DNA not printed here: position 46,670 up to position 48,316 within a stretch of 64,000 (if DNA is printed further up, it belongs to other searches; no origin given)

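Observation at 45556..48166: RiPP-like unit: radical-SAM/SPASM maturase + Cys/Asp-rich 43-aa peptide + gluzincin peptidase + Zn-ribbon protein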

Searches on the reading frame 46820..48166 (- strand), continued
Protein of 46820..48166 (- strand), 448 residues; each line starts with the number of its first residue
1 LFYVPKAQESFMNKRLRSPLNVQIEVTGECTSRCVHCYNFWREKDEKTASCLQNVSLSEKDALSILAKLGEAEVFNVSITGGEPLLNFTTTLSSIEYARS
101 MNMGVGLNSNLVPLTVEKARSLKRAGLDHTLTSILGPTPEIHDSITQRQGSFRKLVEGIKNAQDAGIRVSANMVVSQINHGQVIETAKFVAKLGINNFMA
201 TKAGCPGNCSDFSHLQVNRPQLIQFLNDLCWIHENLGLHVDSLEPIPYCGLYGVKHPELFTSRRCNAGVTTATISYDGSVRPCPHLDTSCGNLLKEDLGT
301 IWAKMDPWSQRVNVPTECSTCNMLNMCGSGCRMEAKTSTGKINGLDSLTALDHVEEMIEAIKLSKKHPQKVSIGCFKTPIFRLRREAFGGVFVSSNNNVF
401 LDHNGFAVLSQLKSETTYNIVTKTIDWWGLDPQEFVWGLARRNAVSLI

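Call 44: fold_search(model_id=the predicted structure, library=pdb)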
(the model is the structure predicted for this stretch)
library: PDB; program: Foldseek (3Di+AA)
matches with E <= 10: 1830; with E <= 0.001: 250
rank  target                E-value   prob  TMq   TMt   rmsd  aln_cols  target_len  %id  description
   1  5v1q_A                1.0e-14  1.00  0.60  0.61   4.9       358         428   17  Crystal structure of Streptococcus suis SuiB (released 2017-08-30)
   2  5v1q_B                1.2e-14  1.00  0.60  0.59   5.0       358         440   18  Crystal structure of Streptococcus suis SuiB (released 2017-08-30)
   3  5v1s_A                1.2e-14  1.00  0.59  0.61   5.1       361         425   17  Crystal structure of Streptococcus suis SuiB bound to S-adenosylmethionine (released 2017-08-30)
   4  5v1s_B                1.2e-14  1.00  0.58  0.60   5.0       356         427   17  Crystal structure of Streptococcus suis SuiB bound to S-adenosylmethionine (released 2017-08-30)
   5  4k37_A                1.3e-14  1.00  0.60  0.71   5.3       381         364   16  Native anSMEcpe with bound AdoMet (released 2013-05-08)
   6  4k37_B                2.0e-14  1.00  0.61  0.71   5.1       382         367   16  Native anSMEcpe with bound AdoMet (released 2013-05-08)
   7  4k39_B                2.4e-14  1.00  0.60  0.71   5.1       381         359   16  Native anSMEcpe with bound AdoMet and Cp18Cys peptide (released 2013-05-08)
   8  5v1t_A                3.2e-14  1.00  0.61  0.60   4.9       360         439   17  Crystal structure of Streptococcus suis SuiB bound to precursor peptide SuiA (released 2017-08-30)
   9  6efn                  4.4e-14  1.00  0.55  0.62   3.2       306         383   20  Structure of a RiPP maturase, SkfB (released 2018-10-24)
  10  4k36_A                6.2e-14  1.00  0.59  0.67   5.5       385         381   16  His6 tagged anSMEcpe with bound AdoMet (released 2013-05-08)
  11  4k38_B                3.0e-13  1.00  0.60  0.71   5.1       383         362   16  Native anSMEcpe with bound AdoMet and Kp18Cys peptide (released 2013-05-08)
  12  4k38_A                4.4e-13  1.00  0.59  0.69   5.4       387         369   16  Native anSMEcpe with bound AdoMet and Kp18Cys peptide (released 2013-05-08)
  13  4k39_A                4.4e-13  1.00  0.58  0.69   5.4       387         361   16  Native anSMEcpe with bound AdoMet and Cp18Cys peptide (released 2013-05-08)
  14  4k36_B                1.4e-12  1.00  0.60  0.71   5.4       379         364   16  His6 tagged anSMEcpe with bound AdoMet (released 2013-05-08)
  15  6c8v                  2.4e-12  1.00  0.55  0.75   5.2       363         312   18  X-ray structure of PqqE from Methylobacterium extorquens (released 2018-02-14)
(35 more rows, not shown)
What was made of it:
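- Closest known: SuiB. Same: It is the top fold match (call 44).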

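Call 47: search_protein_families(library=pfam, proteins=[L009:6079-6744:+, L009:5557-6063:+, L004:6561-7163:+, L001:7037-7813:+, L001:9559-10194:+, L001:705-1346:+, L045:5557-6270:-, L046:5602-6312:+], max_evalue=0.01)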
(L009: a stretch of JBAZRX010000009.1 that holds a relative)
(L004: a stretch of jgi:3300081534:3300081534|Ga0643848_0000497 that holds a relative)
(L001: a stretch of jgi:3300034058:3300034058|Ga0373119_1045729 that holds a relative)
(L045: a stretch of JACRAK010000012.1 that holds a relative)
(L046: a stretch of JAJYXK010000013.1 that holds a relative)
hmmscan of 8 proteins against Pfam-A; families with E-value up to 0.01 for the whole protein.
L009:6079-6744:+ (221 aa): 0 families

L009:5557-6063:+ (168 aa): 2 families
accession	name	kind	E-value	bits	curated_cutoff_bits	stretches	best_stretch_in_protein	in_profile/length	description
PF01841.26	Transglut_core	-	2.8e-08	34.4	23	1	59-121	41-107/108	Transglutaminase-like superfamily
PF04473.18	DUF553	-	0.00063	19.7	20.5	1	59-125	47-116/140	Transglutaminase-like domain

L004:6561-7163:+ (200 aa): 0 families

L001:7037-7813:+ (258 aa): 0 families

L001:9559-10194:+ (211 aa): 0 families

L001:705-1346:+ (213 aa): 0 families

L045:5557-6270:- (237 aa): 0 families

L046:5602-6312:+ (236 aa): 0 families

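Call 51: search_protein_families(library=pfam, proteins=[L011:5511-6386:-, L016:4859-5725:-, L021:5562-6371:-, L043:5526-6374:-, L017:2180-2812:-, L033:2580-3155:+], max_evalue=0.01)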
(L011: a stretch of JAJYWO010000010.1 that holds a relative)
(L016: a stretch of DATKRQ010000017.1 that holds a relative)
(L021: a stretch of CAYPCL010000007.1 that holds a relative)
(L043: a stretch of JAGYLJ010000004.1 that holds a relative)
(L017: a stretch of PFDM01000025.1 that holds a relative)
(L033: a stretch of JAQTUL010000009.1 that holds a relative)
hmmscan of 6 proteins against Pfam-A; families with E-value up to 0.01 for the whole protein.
L011:5511-6386:- (291 aa): 0 families

L016:4859-5725:- (288 aa): 0 families

L021:5562-6371:- (269 aa): 1 family
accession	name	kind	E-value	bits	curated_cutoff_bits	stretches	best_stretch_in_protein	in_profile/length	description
PF16715.11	CDPS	-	0.0096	16.1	27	0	67-160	58-152/220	Cyclodipeptide synthase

L043:5526-6374:- (282 aa): 1 family
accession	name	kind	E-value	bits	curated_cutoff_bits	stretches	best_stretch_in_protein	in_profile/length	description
PF04358.19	DsrC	-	0.0066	17.3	24.9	0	44-103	32-92/107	DsrC like protein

L017:2180-2812:- (210 aa): 0 families

L033:2580-3155:+ (191 aa): 1 family
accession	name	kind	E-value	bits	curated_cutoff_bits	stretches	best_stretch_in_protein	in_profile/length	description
PF01863.23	YgjP-like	-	2.4e-38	132.7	26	2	90-185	111-206/207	YgjP-like, metallopeptidase domain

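Call 78: search_solved_structures(query=A1, max_evalue=1e-15, show_alignments=3)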
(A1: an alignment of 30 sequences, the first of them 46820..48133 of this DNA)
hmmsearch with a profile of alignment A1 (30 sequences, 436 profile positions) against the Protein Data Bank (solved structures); distinct sequences matched with E-value up to 1e-15: 7.
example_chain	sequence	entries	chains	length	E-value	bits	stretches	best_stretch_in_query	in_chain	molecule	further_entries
6efn_A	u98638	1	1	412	1.5e-24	90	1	8-287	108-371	Sporulation killing factor maturation protein SkfB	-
6c8v_A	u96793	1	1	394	2e-19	73.1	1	5-355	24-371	Coenzyme PQQ synthesis protein E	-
5v1q_A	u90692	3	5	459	8.9e-17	64.4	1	5-319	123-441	Radical SAM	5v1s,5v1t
1tv7_A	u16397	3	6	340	1.9e-16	63.3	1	11-209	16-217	Molybdenum cofactor biosynthesis protein A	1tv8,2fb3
2fb2_A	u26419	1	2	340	2.7e-16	62.9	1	11-209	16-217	Molybdenum cofactor biosynthesis protein A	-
7vob_C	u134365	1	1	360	5.4e-16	61.9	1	14-184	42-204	Cytosylglucuronate decarboxylase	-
7voc_C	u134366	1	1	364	5.5e-16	61.8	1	14-184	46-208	Cytosylglucuronate decarboxylase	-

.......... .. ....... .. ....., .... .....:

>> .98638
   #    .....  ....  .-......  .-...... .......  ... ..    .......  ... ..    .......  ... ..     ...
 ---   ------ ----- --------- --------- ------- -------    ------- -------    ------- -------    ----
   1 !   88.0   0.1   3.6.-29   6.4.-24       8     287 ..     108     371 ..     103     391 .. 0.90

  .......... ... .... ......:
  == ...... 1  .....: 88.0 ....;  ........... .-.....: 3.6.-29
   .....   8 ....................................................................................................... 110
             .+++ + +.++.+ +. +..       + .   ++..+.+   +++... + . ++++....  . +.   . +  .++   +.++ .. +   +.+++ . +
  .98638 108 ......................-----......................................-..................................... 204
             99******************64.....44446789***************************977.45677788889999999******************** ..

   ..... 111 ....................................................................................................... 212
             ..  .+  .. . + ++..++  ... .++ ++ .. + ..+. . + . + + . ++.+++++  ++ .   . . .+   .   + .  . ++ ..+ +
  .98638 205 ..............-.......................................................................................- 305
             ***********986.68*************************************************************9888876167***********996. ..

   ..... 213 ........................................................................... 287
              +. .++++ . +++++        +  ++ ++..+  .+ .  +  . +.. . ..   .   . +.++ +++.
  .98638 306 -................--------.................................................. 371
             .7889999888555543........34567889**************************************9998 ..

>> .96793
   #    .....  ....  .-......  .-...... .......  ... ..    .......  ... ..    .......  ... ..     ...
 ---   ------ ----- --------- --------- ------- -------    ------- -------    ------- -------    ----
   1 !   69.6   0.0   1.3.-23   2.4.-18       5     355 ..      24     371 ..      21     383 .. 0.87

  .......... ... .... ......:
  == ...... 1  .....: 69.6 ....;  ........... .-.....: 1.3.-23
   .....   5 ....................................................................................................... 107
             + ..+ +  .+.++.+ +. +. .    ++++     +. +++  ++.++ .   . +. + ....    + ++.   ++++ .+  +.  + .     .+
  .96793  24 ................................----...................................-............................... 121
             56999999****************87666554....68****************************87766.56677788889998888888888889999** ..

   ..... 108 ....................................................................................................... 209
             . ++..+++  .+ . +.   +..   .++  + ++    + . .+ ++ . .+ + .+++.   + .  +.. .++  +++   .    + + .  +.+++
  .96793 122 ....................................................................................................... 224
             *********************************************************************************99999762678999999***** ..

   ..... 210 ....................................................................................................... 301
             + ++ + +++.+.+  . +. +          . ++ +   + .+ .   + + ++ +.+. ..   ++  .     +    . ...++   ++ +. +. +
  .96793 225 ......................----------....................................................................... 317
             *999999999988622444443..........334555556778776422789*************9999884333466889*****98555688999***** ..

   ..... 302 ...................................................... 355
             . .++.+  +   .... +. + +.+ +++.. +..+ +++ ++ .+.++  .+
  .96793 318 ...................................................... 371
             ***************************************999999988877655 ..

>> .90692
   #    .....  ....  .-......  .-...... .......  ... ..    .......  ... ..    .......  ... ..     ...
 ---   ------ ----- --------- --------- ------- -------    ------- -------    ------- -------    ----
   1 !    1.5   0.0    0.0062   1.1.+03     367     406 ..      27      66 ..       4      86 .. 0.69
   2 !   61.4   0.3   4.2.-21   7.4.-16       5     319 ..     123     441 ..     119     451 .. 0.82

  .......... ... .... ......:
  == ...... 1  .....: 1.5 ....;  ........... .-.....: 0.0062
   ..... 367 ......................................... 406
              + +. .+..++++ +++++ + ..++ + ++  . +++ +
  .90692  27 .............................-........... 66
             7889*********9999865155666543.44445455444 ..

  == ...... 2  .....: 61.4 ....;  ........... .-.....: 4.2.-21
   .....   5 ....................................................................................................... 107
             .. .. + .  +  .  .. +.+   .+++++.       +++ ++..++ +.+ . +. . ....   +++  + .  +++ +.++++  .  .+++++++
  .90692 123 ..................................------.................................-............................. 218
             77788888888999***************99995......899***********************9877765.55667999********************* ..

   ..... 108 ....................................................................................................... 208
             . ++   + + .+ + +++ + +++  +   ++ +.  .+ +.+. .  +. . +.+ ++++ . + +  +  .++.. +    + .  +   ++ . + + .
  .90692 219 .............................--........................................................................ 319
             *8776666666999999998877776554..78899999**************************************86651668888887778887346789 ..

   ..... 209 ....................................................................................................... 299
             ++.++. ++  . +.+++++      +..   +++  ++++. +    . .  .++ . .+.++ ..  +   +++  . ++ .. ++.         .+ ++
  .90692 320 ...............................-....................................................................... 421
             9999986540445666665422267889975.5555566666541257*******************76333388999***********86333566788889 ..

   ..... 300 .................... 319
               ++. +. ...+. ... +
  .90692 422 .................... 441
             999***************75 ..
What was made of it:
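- Closest known: SuiB. Same: Its N-terminal RRE aligns weakly with this family's C-terminal domain (call 78).
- Closest known: PqqE/PqqD and MftC/MftB cofactor systems. Same: The region following the auxiliary-cluster cysteines aligns with PqqE (call 78).
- HMMER also places this segment weakly on SuiB's N-terminal RRE (call 78).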
